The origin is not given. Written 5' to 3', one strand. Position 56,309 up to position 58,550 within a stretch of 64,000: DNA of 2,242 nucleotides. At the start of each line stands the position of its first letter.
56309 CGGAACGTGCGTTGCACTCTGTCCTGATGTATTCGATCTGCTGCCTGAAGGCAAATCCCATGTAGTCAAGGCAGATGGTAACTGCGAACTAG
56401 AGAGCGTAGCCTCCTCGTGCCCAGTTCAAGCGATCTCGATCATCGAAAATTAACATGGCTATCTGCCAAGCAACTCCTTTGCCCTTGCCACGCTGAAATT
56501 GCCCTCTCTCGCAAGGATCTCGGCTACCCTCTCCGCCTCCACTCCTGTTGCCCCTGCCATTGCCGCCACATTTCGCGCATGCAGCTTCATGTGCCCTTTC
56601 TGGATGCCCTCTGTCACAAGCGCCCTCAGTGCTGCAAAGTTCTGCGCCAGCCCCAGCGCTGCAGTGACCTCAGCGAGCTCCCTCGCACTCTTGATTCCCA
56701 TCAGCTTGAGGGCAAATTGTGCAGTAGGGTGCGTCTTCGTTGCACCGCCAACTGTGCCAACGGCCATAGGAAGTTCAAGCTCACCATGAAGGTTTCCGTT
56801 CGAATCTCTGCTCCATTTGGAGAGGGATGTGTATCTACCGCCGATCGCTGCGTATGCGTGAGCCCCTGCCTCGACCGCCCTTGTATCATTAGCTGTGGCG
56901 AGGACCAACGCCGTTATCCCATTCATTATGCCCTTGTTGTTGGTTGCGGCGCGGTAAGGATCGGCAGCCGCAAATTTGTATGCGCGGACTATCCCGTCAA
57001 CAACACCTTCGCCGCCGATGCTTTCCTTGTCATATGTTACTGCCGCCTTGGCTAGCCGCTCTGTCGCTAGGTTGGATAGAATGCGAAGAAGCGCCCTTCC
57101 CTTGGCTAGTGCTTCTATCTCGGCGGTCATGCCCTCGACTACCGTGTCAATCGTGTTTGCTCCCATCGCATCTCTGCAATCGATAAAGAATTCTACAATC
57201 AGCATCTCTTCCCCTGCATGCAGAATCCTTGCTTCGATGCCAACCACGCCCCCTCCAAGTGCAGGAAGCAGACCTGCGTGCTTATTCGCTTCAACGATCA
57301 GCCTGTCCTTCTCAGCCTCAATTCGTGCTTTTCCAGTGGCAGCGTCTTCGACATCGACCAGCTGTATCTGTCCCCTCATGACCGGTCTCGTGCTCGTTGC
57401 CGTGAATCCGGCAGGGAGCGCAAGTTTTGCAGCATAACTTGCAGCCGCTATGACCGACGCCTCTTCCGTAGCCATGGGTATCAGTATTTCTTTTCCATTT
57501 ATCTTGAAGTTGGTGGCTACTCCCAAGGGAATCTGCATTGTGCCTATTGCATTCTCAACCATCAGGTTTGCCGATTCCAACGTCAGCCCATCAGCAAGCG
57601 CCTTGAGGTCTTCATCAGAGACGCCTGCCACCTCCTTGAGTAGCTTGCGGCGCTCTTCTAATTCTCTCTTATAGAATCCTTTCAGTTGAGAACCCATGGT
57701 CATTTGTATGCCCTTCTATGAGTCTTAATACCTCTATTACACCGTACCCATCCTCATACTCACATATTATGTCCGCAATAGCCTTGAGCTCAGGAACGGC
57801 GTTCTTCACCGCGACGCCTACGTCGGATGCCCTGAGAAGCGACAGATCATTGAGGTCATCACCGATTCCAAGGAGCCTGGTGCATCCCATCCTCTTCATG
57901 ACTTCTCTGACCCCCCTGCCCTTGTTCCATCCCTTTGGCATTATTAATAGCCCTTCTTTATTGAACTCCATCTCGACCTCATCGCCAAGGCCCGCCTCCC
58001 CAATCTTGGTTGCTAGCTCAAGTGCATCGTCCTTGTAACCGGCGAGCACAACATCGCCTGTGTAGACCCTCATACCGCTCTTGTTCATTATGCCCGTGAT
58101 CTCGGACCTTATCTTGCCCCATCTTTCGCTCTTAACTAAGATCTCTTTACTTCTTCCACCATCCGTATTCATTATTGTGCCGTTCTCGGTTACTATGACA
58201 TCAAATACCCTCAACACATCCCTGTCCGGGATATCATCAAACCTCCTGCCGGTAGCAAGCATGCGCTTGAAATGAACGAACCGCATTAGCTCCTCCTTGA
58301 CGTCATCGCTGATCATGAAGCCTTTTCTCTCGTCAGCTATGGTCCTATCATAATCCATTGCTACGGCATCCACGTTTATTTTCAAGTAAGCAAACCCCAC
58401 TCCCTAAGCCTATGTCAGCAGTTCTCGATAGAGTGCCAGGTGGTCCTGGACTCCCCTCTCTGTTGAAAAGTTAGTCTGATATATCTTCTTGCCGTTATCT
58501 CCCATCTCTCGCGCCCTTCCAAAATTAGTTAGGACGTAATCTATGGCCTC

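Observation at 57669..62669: AT-rich island: HAD-IIB phosphatase + GT4 glycosyltransferase + 548-aa coiled-coil protein + MscS (osmoadaptation module with an unknown scaffold protein)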

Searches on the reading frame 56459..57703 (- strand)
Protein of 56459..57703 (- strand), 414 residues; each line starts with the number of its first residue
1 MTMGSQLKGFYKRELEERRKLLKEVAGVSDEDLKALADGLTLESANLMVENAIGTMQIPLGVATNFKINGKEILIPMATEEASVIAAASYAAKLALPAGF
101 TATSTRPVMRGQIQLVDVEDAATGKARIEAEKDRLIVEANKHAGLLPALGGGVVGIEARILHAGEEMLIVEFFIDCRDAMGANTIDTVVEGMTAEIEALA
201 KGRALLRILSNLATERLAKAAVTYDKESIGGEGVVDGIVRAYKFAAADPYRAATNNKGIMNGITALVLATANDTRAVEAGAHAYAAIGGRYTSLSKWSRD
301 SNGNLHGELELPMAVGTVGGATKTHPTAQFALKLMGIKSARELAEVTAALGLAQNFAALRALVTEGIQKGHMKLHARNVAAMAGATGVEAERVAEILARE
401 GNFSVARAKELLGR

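Call 3: search_protein_families(library=pfam, proteins=[window:56459-57703:-], max_evalue=0.01)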
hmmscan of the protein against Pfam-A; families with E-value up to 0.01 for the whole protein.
window:56459-57703:- (414 aa): 1 family
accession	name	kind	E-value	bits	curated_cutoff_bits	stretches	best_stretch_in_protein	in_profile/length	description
PF00368.23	HMG-CoA_red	-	8.1e-105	351.3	27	1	15-376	2-368/368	Hydroxymethylglutaryl-coenzyme A reductase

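Call 4: search_protein_families(library=ncbifam, proteins=[window:56459-57703:-], max_evalue=0.01)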
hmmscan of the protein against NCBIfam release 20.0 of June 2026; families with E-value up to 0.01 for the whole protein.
window:56459-57703:- (414 aa): 3 families
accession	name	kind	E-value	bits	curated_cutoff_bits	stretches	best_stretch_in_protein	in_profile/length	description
TIGR00532.1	HMG_CoA_R_NAD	equivalog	7.2e-127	423.9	259.95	1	3-376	20-395/395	hydroxymethylglutaryl-CoA reductase, degradative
TIGR00533.1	HMG_CoA_R_NADP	equivalog_domain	1.1e-17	64.1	441.8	2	13-197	28-211/402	hydroxymethylglutaryl-CoA reductase (NADPH)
TIGR00920.1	2A060605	subfamily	1.6e-11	43.2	778.35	1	46-224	522-696/887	hydroxymethylglutaryl-CoA reductase (NADPH)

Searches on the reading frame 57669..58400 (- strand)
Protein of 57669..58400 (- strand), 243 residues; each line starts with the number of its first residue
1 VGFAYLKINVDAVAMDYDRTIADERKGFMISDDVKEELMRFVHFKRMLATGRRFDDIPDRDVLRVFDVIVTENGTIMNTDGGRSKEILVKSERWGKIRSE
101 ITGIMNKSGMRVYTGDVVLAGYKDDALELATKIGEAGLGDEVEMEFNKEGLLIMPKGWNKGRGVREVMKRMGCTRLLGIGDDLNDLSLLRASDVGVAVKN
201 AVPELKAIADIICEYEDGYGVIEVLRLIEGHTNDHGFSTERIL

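Call 3: search_protein_families(library=pfam, proteins=[window:57669-58400:-], max_evalue=0.01)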
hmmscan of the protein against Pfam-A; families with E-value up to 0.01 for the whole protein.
window:57669-58400:- (243 aa): 2 families
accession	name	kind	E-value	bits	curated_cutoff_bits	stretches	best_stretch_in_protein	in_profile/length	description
PF08282.18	Hydrolase_3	-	2.3e-19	70.6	20.9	1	149-225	177-255/255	haloacid dehalogenase-like hydrolase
PF05116.19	S6PP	-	0.00051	20.1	20.3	1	150-205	156-213/247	Sucrose-6F-phosphate phosphohydrolase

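Call 4: search_protein_families(library=ncbifam, proteins=[window:57669-58400:-], max_evalue=0.01)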
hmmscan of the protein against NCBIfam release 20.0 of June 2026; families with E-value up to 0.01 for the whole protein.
window:57669-58400:- (243 aa): 19 families
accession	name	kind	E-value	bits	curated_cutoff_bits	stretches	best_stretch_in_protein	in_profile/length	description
TIGR01487.1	Pglycolate_arch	equivalog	5e-25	88.6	122.75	1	12-225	3-215/215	phosphoglycolate phosphatase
TIGR01482.1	SPP-subfamily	subfamily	2.4e-22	79.6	107.15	1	13-228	1-224/225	sucrose-phosphate phosphatase subfamily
TIGR00099.1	Cof-subfamily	subfamily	1.5e-18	67.3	137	1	123-225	151-256/256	Cof-type HAD-IIB family hydrolase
NF002245.0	PRK01158.1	equivalog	3.1e-17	62.7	198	1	10-229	3-229/233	phosphoglycolate phosphatase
TIGR01484.1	HAD-SF-IIB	subfamily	1.1e-10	41.9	41.8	1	140-198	152-221/221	HAD-IIB family hydrolase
NF045966.1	YcsE_rel_Pase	equivalog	9.1e-10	38.4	220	1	142-222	175-256/265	YcsE-related riboflavin metabolism phosphatase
NF007806.0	PRK10513.1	equivalog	3.7e-09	36.4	273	1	152-220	189-259/270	sugar-phosphatase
NF007821.0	PRK10530.1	equivalog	1.5e-07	31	274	1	135-225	176-267/272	pyridoxal phosphatase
NF008213.0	PRK10976.1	equivalog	5.4e-07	29.4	386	1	126-208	157-241/266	sugar/pyridoxal phosphate phosphatase YigL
NF011705.0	PRK15126.1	equivalog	1.9e-06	27.4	336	1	116-207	145-238/272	HMP-PP phosphatase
TIGR01670.1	KdsC-phosphatas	subfamily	9.8e-06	25.6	106.95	1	178-228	97-148/154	3-deoxy-D-manno-octulosonate 8-phosphate phosphatase, YrbI family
TIGR01486.1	HAD-SF-IIB-MPGP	subfamily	1.9e-05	24.1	164.75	1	157-206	175-228/257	mannosyl-3-phosphoglycerate phosphatase family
NF001216.0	PRK00192.1-2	equivalog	0.0003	20.3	353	1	154-201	175-226/275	mannosyl-3-phosphoglycerate phosphatase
NF007019.0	PRK09484.1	equivalog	0.00054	19.6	208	1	178-224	121-168/187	3-deoxy-manno-octulosonate-8-phosphatase KdsC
TIGR02726.1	phenyl_P_delta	equivalog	0.0014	18.9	281.95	1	178-228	103-154/169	phenylphosphate carboxylase subunit delta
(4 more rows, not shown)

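Call 12: search_solved_structures(query=window:57669-58400:-, max_evalue=0.001)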
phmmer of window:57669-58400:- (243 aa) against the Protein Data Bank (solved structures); distinct sequences matched with E-value up to 0.001: 15.
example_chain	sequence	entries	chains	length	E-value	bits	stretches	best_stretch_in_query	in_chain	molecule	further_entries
3fzq_A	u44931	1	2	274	3e-09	40.3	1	147-221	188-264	Putative hydrolase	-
1rkq_A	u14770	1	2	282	2.3e-08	37.4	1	151-235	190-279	Hypothetical protein yidA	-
3niw_A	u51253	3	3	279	2.4e-08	37.3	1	151-235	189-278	Haloacid dehalogenase-like hydrolase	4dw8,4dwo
3dnp_A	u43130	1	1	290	2e-07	34.3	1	144-225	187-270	Stress response protein yhaX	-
1nrw_A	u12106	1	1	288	8.3e-07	32.3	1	157-226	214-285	hypothetical protein, haloacid dehalogenase-like hydrolase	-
2pq0_A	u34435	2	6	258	1.3e-06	31.6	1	153-222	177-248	Hypothetical conserved protein GK1056 | Hypothetical conserved protein, GK1056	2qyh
3r4c_A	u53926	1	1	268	5.9e-06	29.5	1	170-226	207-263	Hydrolase, haloacid dehalogenase-like hydrolase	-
3mpo_A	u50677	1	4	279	1e-05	28.8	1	153-235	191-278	Predicted hydrolase of the HAD superfamily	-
1nf2_A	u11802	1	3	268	3.5e-05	27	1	151-228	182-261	phosphatase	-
1ymq_A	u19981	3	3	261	5.9e-05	26.2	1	154-222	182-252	sugar-phosphate phosphatase BT4131 | Putative uncharacterized protein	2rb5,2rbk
2rar_A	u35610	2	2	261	6.1e-05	26.2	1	154-222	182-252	Putative uncharacterized protein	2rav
3n1u_A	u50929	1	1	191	7.6e-05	25.9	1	166-225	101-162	Hydrolase, HAD superfamily, subfamily III A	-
3l7y_A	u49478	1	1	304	9.5e-05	25.6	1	153-225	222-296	Putative uncharacterized protein smu.1108c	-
3pgv_A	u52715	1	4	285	0.00013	25.1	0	136-208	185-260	haloacid dehalogenase-like hydrolase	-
2yj4_A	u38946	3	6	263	0.00062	22.9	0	166-217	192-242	COPPER-TRANSPORTING ATPASE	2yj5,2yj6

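Call 18: search_protein_families(library=padloc, proteins=[window:57669-58400:-], max_evalue=0.01)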
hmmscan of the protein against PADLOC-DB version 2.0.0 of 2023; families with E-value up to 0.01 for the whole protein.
window:57669-58400:- (243 aa): 0 families
